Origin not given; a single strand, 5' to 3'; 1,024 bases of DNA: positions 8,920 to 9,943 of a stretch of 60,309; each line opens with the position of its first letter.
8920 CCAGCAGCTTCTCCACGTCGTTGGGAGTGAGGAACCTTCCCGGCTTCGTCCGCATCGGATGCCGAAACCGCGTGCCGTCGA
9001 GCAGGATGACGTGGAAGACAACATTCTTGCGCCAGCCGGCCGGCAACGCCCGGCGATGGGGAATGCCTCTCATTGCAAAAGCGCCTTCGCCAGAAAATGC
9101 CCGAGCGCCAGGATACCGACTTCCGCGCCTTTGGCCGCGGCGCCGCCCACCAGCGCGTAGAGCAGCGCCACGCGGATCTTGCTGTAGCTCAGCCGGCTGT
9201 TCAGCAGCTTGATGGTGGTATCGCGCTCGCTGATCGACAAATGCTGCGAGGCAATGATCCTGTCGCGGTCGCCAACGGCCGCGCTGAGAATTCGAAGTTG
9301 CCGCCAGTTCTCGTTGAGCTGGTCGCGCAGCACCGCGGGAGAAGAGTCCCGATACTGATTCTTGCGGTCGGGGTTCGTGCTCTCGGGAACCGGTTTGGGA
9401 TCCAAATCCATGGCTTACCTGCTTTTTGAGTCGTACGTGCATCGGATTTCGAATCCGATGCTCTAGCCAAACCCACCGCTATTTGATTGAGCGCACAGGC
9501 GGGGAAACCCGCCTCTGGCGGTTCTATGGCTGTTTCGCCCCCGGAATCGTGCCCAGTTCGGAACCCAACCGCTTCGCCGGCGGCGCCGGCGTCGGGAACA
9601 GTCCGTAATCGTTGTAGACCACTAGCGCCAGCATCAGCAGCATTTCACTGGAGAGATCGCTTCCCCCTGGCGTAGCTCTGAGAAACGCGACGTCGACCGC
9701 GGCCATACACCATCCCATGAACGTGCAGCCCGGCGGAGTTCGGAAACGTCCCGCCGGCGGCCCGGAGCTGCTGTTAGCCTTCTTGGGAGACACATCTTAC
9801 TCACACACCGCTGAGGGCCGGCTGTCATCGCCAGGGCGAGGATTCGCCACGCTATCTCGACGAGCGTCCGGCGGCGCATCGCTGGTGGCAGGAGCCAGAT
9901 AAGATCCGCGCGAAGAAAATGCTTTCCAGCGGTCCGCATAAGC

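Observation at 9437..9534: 98-nt element present twice (9437-9534 and 52488-52585), each heading a long leftward operon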

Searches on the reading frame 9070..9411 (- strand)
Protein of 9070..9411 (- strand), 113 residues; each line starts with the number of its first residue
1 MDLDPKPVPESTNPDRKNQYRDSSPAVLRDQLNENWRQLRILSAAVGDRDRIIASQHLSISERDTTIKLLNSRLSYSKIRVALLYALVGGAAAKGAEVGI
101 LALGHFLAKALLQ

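Call 11: search_protein_families(library=pfam, proteins=[window:9070-9411:-], max_evalue=0.01)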
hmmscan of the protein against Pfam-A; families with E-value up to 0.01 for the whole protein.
window:9070-9411:- (113 aa): 0 families

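Call 15: find_related_loci(query=window:9070-9411:-, collection=viral_contigs, flank=3000)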
Query window:9070-9411:- (113 aa) in viral_contigs; peptide patterns used: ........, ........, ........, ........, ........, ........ (x = any residue, [..] = any of these).
16 stretches matched a pattern; 2 encode a relative of the query (tblastn E <= 1e-3); 2 distinct loci.
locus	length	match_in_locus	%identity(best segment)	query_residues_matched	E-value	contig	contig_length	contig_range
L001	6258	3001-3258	58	13-98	2e-32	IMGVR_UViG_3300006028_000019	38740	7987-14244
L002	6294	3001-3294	46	10-106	5e-25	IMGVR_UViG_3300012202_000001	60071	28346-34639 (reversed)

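Call 24: search_protein_families(library=phrogs, proteins=[window:9070-9411:-], max_evalue=0.01)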
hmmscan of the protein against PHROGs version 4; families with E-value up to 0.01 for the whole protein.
window:9070-9411:- (113 aa): 0 families

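Call 28: find_homologous_proteins(query=window:9070-9411:-, max_evalue=0.00001)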
Query window:9070-9411:- (113 aa): 18 proteins with E <= 0.00001 among 27 candidates.
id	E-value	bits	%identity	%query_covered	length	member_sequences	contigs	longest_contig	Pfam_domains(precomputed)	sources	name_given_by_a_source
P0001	4.3e-65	234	100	100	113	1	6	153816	-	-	-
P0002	4.3e-54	199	92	100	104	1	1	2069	-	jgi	jgi:hypothetical protein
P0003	1.7e-52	194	82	99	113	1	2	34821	-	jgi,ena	jgi:hypothetical protein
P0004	1.8e-43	165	79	91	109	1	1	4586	-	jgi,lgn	jgi:hypothetical protein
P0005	1.9e-41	158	69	98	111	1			-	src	-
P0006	1.9e-39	152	71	90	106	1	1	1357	-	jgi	jgi:hypothetical protein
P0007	6.8e-38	147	70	92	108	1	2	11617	-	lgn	-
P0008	1.7e-35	139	66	89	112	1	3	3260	-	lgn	-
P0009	1.9e-35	139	65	94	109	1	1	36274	-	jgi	jgi:hypothetical protein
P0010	3.9e-35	138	67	89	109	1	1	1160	-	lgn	-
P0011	2.9e-32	129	63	89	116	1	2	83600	-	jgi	jgi:gamma-glutamyl phosphate reductase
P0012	1.1e-31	127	59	99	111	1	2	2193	-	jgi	jgi:hypothetical protein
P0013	3.5e-28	116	61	85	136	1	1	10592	-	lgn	-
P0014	1.5e-27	114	63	85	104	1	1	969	-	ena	-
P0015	2.8e-27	113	60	85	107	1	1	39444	-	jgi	jgi:hypothetical protein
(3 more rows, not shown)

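Call 29: find_encoding_contigs(protein=P0001, flank=10000, max_places=10)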
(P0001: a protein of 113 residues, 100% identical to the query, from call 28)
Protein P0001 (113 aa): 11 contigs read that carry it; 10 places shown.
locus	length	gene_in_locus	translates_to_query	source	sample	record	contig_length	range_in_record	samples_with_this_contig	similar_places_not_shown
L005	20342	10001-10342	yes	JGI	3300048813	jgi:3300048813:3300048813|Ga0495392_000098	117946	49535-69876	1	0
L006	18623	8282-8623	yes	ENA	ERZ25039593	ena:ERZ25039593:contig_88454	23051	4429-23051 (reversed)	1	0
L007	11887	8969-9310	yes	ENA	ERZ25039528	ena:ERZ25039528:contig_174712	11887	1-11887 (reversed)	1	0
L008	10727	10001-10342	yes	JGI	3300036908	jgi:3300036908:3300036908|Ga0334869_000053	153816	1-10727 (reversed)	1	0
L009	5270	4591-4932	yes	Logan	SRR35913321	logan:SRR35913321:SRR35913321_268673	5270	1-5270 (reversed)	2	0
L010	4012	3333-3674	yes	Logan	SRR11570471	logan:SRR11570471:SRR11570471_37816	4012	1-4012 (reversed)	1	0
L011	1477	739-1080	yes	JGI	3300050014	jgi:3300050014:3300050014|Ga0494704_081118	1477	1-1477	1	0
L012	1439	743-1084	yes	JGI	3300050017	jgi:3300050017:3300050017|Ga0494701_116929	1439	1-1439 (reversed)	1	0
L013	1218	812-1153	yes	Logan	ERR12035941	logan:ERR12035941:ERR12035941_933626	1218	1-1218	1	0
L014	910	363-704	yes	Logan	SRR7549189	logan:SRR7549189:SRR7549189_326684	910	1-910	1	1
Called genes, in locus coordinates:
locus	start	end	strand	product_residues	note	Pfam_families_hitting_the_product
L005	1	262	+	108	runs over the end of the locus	-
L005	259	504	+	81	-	PF12728:HTH_17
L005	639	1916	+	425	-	PF00589:Phage_integrase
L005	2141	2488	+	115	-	-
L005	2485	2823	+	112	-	-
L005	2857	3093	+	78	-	-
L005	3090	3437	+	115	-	-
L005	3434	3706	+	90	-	-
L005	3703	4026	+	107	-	-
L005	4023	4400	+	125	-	-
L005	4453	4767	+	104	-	-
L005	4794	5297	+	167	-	-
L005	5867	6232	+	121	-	PF02954:HTH_8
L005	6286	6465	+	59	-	-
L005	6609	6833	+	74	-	-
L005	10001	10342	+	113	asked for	-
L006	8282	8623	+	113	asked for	-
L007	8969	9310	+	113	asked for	-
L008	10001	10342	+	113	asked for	-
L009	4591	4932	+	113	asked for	-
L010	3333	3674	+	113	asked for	-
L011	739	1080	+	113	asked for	-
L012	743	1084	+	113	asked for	-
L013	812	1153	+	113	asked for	-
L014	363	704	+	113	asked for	-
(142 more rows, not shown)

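Call 33: find_encoding_contigs(protein=P0003, flank=10000, max_places=3)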
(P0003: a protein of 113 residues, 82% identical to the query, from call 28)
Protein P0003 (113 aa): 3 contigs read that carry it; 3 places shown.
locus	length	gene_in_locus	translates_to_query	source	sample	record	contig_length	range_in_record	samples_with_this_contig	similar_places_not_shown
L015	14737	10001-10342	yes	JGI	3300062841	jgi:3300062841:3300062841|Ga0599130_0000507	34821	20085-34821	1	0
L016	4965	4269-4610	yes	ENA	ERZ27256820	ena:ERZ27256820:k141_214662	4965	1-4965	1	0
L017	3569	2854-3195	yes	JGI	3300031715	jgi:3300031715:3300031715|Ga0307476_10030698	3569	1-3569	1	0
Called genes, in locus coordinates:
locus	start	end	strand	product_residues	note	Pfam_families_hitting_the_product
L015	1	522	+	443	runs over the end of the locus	PF00589:Phage_integrase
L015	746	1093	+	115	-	-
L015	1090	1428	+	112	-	-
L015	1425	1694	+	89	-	-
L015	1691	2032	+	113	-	-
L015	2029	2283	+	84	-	-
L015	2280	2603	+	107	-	-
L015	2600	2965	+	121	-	-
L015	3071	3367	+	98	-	-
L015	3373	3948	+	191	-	-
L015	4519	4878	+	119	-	PF02954:HTH_8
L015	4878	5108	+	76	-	-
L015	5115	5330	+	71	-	-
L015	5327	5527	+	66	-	-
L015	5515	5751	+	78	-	-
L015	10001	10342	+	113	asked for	-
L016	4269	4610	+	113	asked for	-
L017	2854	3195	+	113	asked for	-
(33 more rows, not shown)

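Call 34: find_encoding_contigs(protein=P0009, flank=10000, max_places=3)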
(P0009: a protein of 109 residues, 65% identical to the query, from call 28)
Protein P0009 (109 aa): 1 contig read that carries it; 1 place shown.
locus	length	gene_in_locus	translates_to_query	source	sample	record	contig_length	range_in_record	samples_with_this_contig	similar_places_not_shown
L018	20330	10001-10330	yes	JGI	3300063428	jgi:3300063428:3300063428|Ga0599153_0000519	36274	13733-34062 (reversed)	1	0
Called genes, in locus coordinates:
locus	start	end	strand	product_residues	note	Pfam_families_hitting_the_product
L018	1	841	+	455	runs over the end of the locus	PF00589:Phage_integrase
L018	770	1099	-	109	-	-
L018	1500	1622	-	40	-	-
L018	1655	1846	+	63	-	-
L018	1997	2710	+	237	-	-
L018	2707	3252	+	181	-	-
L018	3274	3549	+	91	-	-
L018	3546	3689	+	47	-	-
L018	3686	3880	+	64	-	-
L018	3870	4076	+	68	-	-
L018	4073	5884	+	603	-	PF01935:DUF87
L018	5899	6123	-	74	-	-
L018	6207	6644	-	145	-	-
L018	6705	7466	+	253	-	PF06067:DUF932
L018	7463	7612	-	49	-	-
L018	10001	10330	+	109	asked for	-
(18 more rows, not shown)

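Call 49: find_encoding_contigs(protein=P0004, flank=4000, max_places=2)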
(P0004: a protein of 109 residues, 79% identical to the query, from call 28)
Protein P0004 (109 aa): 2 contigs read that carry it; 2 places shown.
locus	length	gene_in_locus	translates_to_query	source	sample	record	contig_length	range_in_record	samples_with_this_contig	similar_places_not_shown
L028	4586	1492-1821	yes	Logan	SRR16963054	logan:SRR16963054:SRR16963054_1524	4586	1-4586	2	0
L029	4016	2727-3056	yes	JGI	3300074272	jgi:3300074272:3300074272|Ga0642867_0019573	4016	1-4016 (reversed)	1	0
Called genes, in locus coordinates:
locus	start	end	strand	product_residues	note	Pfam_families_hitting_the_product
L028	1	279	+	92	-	?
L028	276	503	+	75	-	-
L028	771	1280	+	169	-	-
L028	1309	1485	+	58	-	-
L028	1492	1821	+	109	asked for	-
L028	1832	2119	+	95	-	-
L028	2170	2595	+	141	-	-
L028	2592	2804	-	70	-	-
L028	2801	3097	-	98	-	-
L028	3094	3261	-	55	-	-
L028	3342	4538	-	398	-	-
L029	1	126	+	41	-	?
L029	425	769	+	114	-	PF02954:HTH_8 (weak)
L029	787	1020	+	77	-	-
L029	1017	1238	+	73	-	-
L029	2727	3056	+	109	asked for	-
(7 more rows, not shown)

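Call 50: find_encoding_contigs(protein=P0007, flank=10000, max_places=2)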
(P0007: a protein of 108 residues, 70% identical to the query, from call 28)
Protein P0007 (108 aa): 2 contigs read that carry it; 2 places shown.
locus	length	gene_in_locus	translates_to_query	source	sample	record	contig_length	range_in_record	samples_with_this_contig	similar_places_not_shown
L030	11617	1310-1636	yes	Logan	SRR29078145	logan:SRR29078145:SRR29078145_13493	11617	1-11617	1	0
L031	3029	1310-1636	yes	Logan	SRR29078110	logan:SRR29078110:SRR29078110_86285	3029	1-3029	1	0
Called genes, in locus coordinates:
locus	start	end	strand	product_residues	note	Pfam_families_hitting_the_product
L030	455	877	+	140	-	-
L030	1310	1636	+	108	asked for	-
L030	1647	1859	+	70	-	-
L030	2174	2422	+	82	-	-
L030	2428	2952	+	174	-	PF05119:Terminase_4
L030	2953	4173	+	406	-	PF03354:TerL_ATPase, PF20441:TerL_nuclease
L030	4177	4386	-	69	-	-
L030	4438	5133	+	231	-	PF20441:TerL_nuclease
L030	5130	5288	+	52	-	-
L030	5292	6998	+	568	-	PF04860:Phage_portal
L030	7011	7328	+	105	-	-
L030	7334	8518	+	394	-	PF00574:CLP_protease (faint), PF25145:NfeD1b_N, PF01343:Peptidase_S49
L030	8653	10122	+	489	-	PF05065:Phage_capsid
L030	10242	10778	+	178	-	-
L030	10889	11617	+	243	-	?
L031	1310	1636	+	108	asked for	-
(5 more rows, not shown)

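Call 51: find_encoding_contigs(protein=P0011, flank=10000, max_places=2)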
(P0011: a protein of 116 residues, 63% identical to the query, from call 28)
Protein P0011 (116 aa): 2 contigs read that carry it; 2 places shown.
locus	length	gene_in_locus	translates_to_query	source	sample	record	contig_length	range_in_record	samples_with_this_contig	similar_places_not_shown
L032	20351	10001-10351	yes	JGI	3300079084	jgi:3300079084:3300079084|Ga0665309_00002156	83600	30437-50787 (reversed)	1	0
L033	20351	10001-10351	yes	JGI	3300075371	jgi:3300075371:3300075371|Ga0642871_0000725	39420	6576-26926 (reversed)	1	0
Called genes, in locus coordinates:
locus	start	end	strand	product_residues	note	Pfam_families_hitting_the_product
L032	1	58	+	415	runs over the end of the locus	PF00005:ABC_tran, PF13304:AAA_21 (faint), PF02742:Fe_dep_repr_C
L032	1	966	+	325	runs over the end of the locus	PF01177:Asp_Glu_race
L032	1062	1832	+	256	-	PF00583:Acetyltransf_1, PF13527:Acetyltransf_9 (weak), PF13673:Acetyltransf_10 (weak), PF12746:GNAT_acetyltran (weak), PF13508:Acetyltransf_7, PF08445:FR47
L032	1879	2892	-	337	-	PF03544:TonB_C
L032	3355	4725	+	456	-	PF00589:Phage_integrase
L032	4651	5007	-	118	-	-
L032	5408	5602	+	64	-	-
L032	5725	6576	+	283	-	PF13730:HTH_36 (weak)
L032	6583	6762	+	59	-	-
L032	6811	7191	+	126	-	-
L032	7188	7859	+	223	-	-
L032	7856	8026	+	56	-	-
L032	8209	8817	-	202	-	PF00027:cNMP_binding, PF13545:HTH_Crp_2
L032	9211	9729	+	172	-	-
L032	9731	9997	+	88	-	-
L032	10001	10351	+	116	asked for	-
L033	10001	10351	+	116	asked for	-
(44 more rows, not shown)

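Call 93: search_protein_families(library=ncbifam, proteins=[window:9070-9411:-], max_evalue=0.01)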
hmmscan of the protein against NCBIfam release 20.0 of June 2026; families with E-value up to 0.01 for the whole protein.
window:9070-9411:- (113 aa): 0 families

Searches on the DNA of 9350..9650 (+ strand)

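Call 10: search_dna_similar(query=window:9380-9620:+, collection=phages, mode=distant, max_evalue=0.01)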
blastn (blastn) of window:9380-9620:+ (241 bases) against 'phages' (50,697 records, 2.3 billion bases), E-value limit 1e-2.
No match.

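Call 45: search_rna_families(source=window, start=9350, end=9650, threshold=evalue, max_evalue=10)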
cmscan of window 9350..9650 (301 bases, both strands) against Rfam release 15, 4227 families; matches with E-value up to 10: 2.
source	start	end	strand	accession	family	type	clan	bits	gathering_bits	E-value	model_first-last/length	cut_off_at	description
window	9498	9593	+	RF00374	Gammaretro_CES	Cis-reg;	-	24.1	93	0.06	1-101/101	no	Gammaretrovirus core encapsidation signal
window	9409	9476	-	RF00005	tRNA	Gene; tRNA;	CL00001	16.3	29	0.88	1-71/71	no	tRNA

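Call 97: build_rna_model(alignment_id=A7, structure=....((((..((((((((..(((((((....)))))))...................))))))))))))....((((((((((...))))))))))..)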
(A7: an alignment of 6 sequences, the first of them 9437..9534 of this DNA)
Model R1 built from alignment A7 (6 sequences, 98 columns); structure: as given.
model positions 98; base pairs 29; branch points 1; effective number of sequences 0.99; information 0.59 bits per position. Calibrated on 0.2 Mb of random sequence (short: E-values are rough).
structure used (alignment columns):
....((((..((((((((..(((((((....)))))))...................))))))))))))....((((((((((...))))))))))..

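Call 98: search_with_rna_model(model_id=R1, sources=[window, L001, L002, L018, L028, L029, L030, L031, L032, L033, L040, L041, L042, L043, L044, L005, L006, L015, L046, L047, L048, L049], max_evalue=10)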
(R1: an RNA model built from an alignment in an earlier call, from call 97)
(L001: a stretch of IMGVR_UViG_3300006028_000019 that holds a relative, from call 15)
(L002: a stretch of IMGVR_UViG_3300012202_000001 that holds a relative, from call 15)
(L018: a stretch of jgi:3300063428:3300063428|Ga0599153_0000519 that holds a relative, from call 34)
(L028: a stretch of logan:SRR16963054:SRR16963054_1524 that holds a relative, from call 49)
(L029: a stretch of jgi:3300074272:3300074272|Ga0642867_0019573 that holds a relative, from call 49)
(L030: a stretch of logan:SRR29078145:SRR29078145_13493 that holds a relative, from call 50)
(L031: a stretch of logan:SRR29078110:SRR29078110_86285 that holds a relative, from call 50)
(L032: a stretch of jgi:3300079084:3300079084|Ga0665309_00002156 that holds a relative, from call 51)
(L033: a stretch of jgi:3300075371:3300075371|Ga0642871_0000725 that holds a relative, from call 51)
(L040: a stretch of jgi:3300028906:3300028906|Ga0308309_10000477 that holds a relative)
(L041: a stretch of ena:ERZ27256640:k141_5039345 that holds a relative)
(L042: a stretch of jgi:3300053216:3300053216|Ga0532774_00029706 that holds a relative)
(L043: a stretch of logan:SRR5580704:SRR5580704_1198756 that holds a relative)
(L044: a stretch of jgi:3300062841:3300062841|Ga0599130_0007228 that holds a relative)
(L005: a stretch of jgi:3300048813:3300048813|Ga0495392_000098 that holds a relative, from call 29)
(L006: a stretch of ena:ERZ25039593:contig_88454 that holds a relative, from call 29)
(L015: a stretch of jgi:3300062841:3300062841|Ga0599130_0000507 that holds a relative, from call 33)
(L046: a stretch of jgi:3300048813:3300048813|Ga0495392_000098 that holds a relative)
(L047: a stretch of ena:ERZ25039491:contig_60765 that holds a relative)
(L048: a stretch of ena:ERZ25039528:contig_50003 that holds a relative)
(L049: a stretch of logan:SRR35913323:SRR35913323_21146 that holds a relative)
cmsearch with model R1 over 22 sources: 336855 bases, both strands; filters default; matches with E-value up to 10: 20.
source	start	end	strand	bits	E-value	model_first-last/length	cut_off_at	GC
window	9437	9534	-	115.7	4.2e-24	1-98/98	no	0.56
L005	9878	9975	+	115.7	4.2e-24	1-98/98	no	0.56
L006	8159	8256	+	115.2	5.6e-24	1-98/98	no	0.59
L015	9877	9973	+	109.4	1.2e-22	1-98/98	no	0.57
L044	4599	4696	+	107.5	3.4e-22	1-98/98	no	0.57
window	52488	52585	-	106.2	6.5e-22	1-98/98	no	0.58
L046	9678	9775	+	106.2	6.5e-22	1-98/98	no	0.58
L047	9678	9775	+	106.2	6.5e-22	1-98/98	no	0.58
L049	3277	3374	+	106.2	6.5e-22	1-98/98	no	0.58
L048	9678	9775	+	99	3e-20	1-98/98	no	0.53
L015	9947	9994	-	25.1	0.0036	1-98/98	no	0.52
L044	4670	4736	-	24.9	0.004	1-98/98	no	0.64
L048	9749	9796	-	21.5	0.024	1-98/98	no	0.62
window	9417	9463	+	21.5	0.025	1-98/98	no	0.49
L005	9949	9995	-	21.5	0.025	1-98/98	no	0.49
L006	8230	8276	-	21.5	0.025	1-98/98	no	0.49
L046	9749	9796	-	15.5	0.59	1-98/98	no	0.6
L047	9749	9796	-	15.5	0.59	1-98/98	no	0.6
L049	3348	3395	-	15.5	0.59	1-98/98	no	0.6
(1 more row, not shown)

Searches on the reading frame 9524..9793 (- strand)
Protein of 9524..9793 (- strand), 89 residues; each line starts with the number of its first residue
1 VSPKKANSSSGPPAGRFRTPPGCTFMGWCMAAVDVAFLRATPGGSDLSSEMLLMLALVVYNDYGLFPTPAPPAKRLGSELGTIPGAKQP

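Call 11: search_protein_families(library=pfam, proteins=[window:9524-9793:-], max_evalue=0.01)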
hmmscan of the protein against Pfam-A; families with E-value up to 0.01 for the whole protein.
window:9524-9793:- (89 aa): 0 families

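Call 24: search_protein_families(library=phrogs, proteins=[window:9524-9793:-], max_evalue=0.01)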
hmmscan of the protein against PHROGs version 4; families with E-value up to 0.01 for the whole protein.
window:9524-9793:- (89 aa): 0 families
